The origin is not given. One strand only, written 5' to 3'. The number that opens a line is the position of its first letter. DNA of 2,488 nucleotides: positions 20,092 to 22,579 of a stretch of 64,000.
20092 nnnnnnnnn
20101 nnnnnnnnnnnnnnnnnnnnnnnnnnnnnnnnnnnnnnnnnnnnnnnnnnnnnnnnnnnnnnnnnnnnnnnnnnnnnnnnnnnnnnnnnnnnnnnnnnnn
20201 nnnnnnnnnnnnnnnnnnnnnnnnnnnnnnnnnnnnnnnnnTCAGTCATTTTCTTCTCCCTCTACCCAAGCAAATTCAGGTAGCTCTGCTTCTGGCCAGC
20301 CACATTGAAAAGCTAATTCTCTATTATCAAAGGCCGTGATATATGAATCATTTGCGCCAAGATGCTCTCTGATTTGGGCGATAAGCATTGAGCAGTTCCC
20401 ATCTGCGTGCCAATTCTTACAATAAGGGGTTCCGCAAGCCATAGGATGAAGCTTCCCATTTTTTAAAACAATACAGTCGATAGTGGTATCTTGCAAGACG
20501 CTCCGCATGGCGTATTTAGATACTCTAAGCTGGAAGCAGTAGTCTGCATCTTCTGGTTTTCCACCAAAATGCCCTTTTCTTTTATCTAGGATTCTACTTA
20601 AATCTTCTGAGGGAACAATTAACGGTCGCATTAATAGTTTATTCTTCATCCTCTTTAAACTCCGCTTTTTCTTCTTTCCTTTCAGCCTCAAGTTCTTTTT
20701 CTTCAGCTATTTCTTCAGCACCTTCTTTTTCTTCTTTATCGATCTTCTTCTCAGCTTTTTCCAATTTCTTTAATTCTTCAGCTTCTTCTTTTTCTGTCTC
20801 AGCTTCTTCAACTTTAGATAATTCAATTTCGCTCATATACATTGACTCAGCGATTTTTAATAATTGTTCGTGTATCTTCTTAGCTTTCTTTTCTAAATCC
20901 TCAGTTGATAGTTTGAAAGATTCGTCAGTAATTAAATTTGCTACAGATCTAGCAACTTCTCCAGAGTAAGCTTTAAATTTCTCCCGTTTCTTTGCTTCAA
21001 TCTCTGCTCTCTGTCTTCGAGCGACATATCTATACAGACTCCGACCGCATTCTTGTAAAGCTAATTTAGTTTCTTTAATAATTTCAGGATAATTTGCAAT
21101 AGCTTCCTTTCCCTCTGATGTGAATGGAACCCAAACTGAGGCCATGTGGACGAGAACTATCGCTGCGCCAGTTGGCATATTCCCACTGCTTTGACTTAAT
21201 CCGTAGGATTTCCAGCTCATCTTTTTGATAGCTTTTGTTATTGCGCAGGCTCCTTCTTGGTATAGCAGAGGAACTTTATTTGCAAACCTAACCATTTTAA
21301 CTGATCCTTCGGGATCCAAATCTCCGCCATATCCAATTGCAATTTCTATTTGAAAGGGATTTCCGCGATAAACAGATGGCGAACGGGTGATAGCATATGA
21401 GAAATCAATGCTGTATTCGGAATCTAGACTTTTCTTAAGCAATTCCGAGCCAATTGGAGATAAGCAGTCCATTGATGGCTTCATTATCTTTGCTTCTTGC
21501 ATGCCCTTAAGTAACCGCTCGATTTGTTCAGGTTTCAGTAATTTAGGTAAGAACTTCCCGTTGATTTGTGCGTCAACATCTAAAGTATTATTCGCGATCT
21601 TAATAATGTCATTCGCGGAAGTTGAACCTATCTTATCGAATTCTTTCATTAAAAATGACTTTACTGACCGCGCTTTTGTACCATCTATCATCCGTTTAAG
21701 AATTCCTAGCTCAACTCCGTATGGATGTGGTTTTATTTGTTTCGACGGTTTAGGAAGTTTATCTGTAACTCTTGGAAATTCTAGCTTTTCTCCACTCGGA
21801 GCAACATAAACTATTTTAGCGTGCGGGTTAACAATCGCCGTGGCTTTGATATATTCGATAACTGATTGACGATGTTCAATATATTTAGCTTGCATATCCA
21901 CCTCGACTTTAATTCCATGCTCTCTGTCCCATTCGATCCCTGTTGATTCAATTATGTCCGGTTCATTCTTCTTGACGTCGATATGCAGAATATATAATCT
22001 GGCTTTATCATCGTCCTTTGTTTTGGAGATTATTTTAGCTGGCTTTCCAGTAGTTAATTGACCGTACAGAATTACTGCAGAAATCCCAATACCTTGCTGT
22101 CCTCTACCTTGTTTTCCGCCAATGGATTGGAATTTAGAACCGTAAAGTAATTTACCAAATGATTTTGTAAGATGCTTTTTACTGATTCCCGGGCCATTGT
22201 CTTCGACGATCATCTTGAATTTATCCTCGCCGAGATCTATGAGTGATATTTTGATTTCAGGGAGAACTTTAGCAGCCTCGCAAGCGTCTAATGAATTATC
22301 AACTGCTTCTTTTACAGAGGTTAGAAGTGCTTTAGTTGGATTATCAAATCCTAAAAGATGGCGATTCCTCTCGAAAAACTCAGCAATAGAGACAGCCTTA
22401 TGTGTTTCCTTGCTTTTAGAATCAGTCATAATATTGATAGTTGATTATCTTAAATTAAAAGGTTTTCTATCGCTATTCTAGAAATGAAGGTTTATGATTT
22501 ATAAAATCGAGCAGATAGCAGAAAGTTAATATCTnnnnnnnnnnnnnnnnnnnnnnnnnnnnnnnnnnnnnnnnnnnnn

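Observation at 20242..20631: Unannotated Cys/His-rich ORF wedged between top6B and top6A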

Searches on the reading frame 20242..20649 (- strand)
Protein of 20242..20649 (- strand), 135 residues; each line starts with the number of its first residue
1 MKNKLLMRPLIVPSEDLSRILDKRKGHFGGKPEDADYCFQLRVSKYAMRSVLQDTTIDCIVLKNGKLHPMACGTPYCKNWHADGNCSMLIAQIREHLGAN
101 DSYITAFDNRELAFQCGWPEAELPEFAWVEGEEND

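Call 3: search_protein_families(library=pfam, proteins=[window:20242-20631:-], max_evalue=1)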
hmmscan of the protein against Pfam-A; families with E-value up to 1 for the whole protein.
window:20242-20631:- (129 aa): 0 families

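Call 4: search_protein_families(library=ncbifam, proteins=[window:20242-20631:-], max_evalue=1)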
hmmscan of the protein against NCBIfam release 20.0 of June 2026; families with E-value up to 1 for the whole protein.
window:20242-20631:- (129 aa): 0 families

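Call 5: search_solved_structures(query=window:20242-20631:-, max_evalue=10, show_alignments=2)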
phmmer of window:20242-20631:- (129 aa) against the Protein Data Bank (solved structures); distinct sequences matched with E-value up to 10: 0.

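Call 6: find_homologous_proteins(query=window:20242-20631:-, max_evalue=0.01)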
Query window:20242-20631:- (129 aa): 2 proteins with E <= 0.01 among 5 candidates.
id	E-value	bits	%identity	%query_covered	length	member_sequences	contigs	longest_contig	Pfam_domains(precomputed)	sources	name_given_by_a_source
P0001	2.6e-86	305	100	100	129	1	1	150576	-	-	-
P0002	2.0e-54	202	66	100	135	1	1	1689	-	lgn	-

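Call 9: find_encoding_contigs(protein=P0002, flank=10000)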
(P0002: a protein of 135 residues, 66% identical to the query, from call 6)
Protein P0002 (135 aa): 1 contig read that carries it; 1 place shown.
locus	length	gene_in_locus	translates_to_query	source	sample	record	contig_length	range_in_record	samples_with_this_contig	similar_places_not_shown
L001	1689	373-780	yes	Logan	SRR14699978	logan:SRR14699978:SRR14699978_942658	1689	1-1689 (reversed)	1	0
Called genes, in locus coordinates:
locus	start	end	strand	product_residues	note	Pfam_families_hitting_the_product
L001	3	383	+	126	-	?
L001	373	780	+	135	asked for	-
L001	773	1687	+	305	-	?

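Call 14: search_protein_representatives(protein=window:20242-20631:-)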
Query: 129 residues. Proteins with E-value up to 0.001 (for the whole library): 4; up to 1e-10: 2; up to 1e-30: 1. The best 4 are listed.
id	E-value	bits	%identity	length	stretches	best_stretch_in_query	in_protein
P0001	8.4e-87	304.7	100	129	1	1-129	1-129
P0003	3.1e-22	95.6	18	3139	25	58-122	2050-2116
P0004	7.5e-07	45.8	38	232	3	46-87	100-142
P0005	2.1e-05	41.1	36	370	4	49-105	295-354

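Call 23: find_related_loci(query=A1, collection=metagenome_contigs, flank=5000)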
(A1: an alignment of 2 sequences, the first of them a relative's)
Query A1 (129 aa) in metagenome_contigs; peptide patterns used: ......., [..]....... (x = any residue, [..] = any of these).
322 stretches matched a pattern, but none encodes a relative of the query by tblastn (E <= 1e-3).

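Call 28: search_protein_families(library=phrogs, proteins=[window:20242-20631:-, P0002], max_evalue=1)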
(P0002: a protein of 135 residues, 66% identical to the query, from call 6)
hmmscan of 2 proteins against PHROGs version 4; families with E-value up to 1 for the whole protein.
window:20242-20631:- (129 aa): 1 family
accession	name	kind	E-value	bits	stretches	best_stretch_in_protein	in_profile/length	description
phrog_12589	-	unknown function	0.19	13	1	41-72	38-68/93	-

P0002 (135 aa): 0 families

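Call 29: search_protein_families(library=pfam, proteins=[P0002], max_evalue=10)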
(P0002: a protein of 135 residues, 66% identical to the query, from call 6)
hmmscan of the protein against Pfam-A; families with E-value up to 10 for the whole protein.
P0002 (135 aa): 0 families

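Call 30: predict_structure(alignment_id=A1)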
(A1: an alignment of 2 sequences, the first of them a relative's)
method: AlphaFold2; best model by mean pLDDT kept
length: 129 residues; sequences in the alignment: 2
mean_pLDDT: 40.7   pTM: 0.33
mean pLDDT of the five models: 40.7, 40.4, 37.7, 35.8, 35.6
residues with pLDDT >= 90: 0; 70-90: 0; 50-70: 15; < 50: 114
segments of 3 or more residues with pLDDT < 50: 1-53, 55-86, 104-129
pLDDT, mean of each block of 10 residues (from residue 1): 28 36 40 42 35 47 43 40 46 55 49 36 32
secondary structure, 60 per line:
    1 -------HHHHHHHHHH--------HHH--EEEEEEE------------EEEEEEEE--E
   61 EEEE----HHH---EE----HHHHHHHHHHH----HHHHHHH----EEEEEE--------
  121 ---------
elements in order: H8-17 E31-37 E50-57 E60-64 H81-91 H96-102 E107-112

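Call 33: find_related_loci(query=A1, collection=viral_contigs, flank=5000)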
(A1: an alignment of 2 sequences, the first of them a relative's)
Query A1 (129 aa) in viral_contigs; peptide patterns used: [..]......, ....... (x = any residue, [..] = any of these).
90 stretches matched a pattern, but none encodes a relative of the query by tblastn (E <= 1e-3).

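Call 34: search_solved_structures(query=A1, max_evalue=10, show_alignments=3)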
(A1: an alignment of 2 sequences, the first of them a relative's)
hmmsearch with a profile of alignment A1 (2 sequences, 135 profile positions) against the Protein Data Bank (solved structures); distinct sequences matched with E-value up to 10: 2.
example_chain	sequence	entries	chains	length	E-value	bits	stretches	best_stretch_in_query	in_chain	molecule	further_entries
7yg7_A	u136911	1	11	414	0.13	15.5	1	42-98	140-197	Nucleoprotein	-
7xpn_A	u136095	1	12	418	0.13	15.4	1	42-98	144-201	Nucleoprotein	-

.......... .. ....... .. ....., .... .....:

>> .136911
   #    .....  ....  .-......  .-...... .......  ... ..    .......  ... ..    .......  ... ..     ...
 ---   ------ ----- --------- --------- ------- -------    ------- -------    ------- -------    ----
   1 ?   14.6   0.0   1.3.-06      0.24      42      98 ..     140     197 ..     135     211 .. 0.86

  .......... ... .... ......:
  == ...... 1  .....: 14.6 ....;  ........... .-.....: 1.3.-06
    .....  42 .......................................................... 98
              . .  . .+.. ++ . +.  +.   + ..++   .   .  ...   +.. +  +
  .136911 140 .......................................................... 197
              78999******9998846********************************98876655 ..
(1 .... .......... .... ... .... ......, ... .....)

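Call 40: search_protein_families(library=padloc, proteins=[window:20242-20649:-, P0002], max_evalue=1)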
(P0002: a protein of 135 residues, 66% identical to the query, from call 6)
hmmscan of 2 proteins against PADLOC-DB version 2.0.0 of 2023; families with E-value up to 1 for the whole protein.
window:20242-20649:- (135 aa): 0 families

P0002 (135 aa): 0 families

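Call 42: find_homologous_proteins(query=A1, max_evalue=1)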
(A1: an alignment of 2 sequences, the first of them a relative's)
Query A1 (2 sequences) (129 aa, profile of the alignment): 2 proteins with E <= 1 among 616 candidates.
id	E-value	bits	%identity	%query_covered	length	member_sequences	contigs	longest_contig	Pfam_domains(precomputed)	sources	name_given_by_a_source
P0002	3.1e-83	294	66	100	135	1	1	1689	-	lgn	-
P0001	2.7e-79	281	100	100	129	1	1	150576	-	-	-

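Call 55: fold_search(model_id=the predicted structure, library=pdb)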
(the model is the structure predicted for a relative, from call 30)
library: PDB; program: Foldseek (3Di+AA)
matches with E <= 10: 85; with E <= 0.001: 0
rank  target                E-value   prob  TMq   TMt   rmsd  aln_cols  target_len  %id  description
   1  6msg_A                1.2e+00  0.05  0.17  0.07  23.8       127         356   10  Cryo-EM structures and dynamics of substrate-engaged human 26S proteasome (released 2018-11-21)
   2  6msj_A                2.0e+00  0.04  0.18  0.07  25.3       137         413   10  Cryo-EM structures and dynamics of substrate-engaged human 26S proteasome (released 2018-11-21)
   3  4ckg_B                2.3e+00  0.05  0.17  0.07  12.9        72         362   10  Helical reconstruction of ACAP1(BAR-PH domain) decorated membrane tubules by cryo-electron microscopy (released 2014-10-15)
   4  9q9i_A                2.6e+00  0.06  0.20  0.07   9.8        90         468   14  Cryo-EM structure of human Mre11-Rad50-Nbs1 complex bound to DNA (released 2025-10-01)
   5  8gup_A                2.8e+00  0.12  0.21  0.17   8.4        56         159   12  Crystal structure of EsaG from Staphylococcus aureus (released 2022-11-09)
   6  5he0_A                2.8e+00  0.07  0.19  0.05   8.4        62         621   13  Bovine GRK2 in complex with Gbetagamma subunits and CCG215022 (released 2016-05-11)
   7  8rbx_i                2.8e+00  0.02  0.14  0.05  12.4        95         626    9  Structure of Integrator-PP2A bound to a paused RNA polymerase II-DSIF-NELF-nucleosome complex (released 2024-02-07)
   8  7pwd_A                3.2e+00  0.04  0.16  0.05  10.3        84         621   12  Structure of an inhibited GRK2-G-beta and G-gamma complex (released 2021-10-20)
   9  2elb                  3.2e+00  0.03  0.16  0.07  12.4        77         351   12  Crystal Structure of the BAR-PH domain of human APPL1 (released 2007-05-29)
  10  8rth_A                3.4e+00  0.06  0.17  0.05   7.8        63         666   10  Trypanosoma brucei 3-methylcrotonyl-CoA carboxylase (released 2024-04-17)
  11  6ywy_33               3.4e+00  0.02  0.14  0.11  13.8        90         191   12  The structure of the mitoribosome from Neurospora crassa with bound tRNA at the P-site (released 2020-11-11)
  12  5xxu_X                3.4e+00  0.01  0.08  0.08  18.3        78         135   13  Small subunit of Toxoplasma gondii ribosome (released 2017-08-30)
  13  7dru_C                3.6e+00  0.05  0.17  0.16   7.3        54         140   17  Crystal Structure of the Dog Lipocalin Allergen Can f 1 (released 2021-11-10)
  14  5u77                  3.8e+00  0.06  0.16  0.18   5.8        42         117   24  Crystal structure of ORP8 PH domain (released 2017-10-18)
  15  1wjm_MODEL_1_A        3.8e+00  0.05  0.13  0.14   5.7        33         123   15  Solution structure of pleckstrin homology domain of human beta III spectrin. (released 2004-11-29)
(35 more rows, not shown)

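Call 56: search_dna_similar(query=window:20245-20649:-, collection=phages, mode=protein, max_evalue=1, max_rows=10)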
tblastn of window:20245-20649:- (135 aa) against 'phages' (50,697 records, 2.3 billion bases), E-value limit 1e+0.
No match.

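Call 57: search_dna_similar(query=window:20245-20649:-, collection=plasmids, mode=protein, max_evalue=1, max_rows=10)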
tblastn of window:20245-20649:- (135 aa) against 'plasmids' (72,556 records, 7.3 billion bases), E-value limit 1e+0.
No match.

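Call 60: predict_structure(alignment_id=A2)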
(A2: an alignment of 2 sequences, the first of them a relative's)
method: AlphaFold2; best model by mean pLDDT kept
length: 135 residues; sequences in the alignment: 2
mean_pLDDT: 36.9   pTM: 0.30
mean pLDDT of the five models: 36.9, 36.3, 35.7, 33.1, 31.1
residues with pLDDT >= 90: 0; 70-90: 0; 50-70: 13; < 50: 122
segments of 3 or more residues with pLDDT < 50: 1-89, 95-98, 110-135
pLDDT, mean of each block of 10 residues (from residue 1): 29 41 33 36 26 33 36 36 40 51 53 41 30 26
secondary structure, 60 per line:
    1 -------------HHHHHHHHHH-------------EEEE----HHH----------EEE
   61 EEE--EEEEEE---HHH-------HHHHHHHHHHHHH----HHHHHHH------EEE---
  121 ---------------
elements in order: H14-23 E37-40 E58-63 E66-71 H85-97 H102-108 E115-117

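Call 72: search_solved_structures(query=P0002, max_evalue=10, show_alignments=2)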
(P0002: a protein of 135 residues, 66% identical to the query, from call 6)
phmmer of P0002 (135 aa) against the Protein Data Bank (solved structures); distinct sequences matched with E-value up to 10: 3.
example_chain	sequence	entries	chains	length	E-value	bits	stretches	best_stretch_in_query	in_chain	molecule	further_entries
7yg7_A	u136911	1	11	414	0.13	15.4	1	42-94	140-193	Nucleoprotein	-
7xpn_A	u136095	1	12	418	0.14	15.3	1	42-94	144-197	Nucleoprotein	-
3f8m_A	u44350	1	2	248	0.32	14.1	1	12-71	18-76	GntR-family protein transcriptional regulator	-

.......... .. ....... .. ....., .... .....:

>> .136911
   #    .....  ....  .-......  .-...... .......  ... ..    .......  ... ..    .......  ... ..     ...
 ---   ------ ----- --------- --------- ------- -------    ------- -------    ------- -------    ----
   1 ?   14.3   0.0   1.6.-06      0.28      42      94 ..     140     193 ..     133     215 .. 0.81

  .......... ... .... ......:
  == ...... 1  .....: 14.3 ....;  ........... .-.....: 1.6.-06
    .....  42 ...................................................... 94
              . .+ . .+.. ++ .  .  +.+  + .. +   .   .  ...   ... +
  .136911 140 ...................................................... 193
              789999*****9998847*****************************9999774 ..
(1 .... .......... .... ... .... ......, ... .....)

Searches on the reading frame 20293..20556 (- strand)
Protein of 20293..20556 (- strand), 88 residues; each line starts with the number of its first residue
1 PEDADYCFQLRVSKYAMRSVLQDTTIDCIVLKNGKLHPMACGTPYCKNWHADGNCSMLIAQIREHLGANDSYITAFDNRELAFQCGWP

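Call 61: search_protein_families(library=pfam, proteins=[window:20293-20556:-], max_evalue=10)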
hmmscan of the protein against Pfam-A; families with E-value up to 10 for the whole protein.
seq(88 aa): 0 families

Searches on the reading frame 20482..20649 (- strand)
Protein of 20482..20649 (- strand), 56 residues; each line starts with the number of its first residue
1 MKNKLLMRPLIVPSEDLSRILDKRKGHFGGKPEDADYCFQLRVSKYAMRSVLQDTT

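Call 71: search_solved_structures(query=window:20482-20649:-, max_evalue=10, show_alignments=2)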
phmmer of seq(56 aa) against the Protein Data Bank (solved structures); distinct sequences matched with E-value up to 10: 0.

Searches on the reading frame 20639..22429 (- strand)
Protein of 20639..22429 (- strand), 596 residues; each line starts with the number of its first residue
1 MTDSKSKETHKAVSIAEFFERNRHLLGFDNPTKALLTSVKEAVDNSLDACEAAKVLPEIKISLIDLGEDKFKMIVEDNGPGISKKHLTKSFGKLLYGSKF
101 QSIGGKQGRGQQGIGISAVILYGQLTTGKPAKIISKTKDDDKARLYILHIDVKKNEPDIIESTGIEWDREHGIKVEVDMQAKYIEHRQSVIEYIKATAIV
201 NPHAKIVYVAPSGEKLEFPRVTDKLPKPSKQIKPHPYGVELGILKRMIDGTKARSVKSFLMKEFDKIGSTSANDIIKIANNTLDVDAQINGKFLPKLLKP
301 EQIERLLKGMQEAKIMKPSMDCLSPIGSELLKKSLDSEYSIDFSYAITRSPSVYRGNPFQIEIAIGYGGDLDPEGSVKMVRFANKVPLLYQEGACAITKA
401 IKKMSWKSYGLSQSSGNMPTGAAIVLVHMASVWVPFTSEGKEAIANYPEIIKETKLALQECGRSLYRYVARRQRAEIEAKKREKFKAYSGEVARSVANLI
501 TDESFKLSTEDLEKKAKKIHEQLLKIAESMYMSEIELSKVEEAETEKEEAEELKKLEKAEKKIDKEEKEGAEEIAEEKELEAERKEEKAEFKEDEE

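Call 3: search_protein_families(library=pfam, proteins=[window:20639-22429:-], max_evalue=1)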
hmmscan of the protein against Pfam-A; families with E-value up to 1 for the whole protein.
window:20639-22429:- (596 aa): 3 families
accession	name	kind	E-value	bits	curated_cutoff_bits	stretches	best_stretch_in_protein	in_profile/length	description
PF09239.17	Topo-VIb_trans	-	3.4e-60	202.9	24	1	318-481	1-159/159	Topoisomerase VI B subunit, transducer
PF13589.12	HATPase_c_3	-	3.2e-09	37.4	25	1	38-155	6-110/137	Histidine kinase-, DNA gyrase B-, and HSP90-like ATPase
PF02518.31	HATPase_c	-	5.5e-08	33.7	26.4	1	35-119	6-80/111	Histidine kinase-, DNA gyrase B-, and HSP90-like ATPase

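Call 4: search_protein_families(library=ncbifam, proteins=[window:20639-22429:-], max_evalue=1)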
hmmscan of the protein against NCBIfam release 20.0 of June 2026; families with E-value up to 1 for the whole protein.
window:20639-22429:- (596 aa): 10 families
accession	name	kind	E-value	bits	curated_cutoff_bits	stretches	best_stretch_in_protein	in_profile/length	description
NF003218.0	PRK04184.1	equivalog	1.8e-201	670.4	274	1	4-557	6-536/539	DNA topoisomerase VI subunit B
TIGR01052.1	top6b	equivalog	3.6e-166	553.4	380.7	1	7-501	1-486/488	DNA topoisomerase VI subunit B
NF011439.0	PRK14868.1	equivalog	1.6e-159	532.6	1310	2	8-278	20-285/795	DNA topoisomerase VI subunit B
NF011438.0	PRK14867.1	equivalog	7.3e-98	328.7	1143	2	9-273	11-271/659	DNA topoisomerase VI subunit B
NF008298.1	PRK11086.1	subfamily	0.0023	16.4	520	1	32-93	421-480/529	DcuS/MalK family sensor histidine kinase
NF000951.0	PRK00095.2-1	equivalog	0.0096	14.6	391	1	35-90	25-72/559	DNA mismatch repair endonuclease MutL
NF046065.1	MtxRegRemB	equivalog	0.013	15.7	40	1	272-341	13-82/84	extracellular matrix regulator RemB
TIGR01630.1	psiM2_ORF9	equivalog_domain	0.046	14.2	41.65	1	134-216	8-85/142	phage terminase large subunit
NF008649.0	PRK11644.1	equivalog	0.24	10.1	408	1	39-106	417-479/499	signal transduction histidine-protein kinase/phosphatase UhpB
NF058527.1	HistKinChvGCaul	equivalog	0.29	9.8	740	1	57-118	442-498/535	two-component sensor histidine kinase ChvG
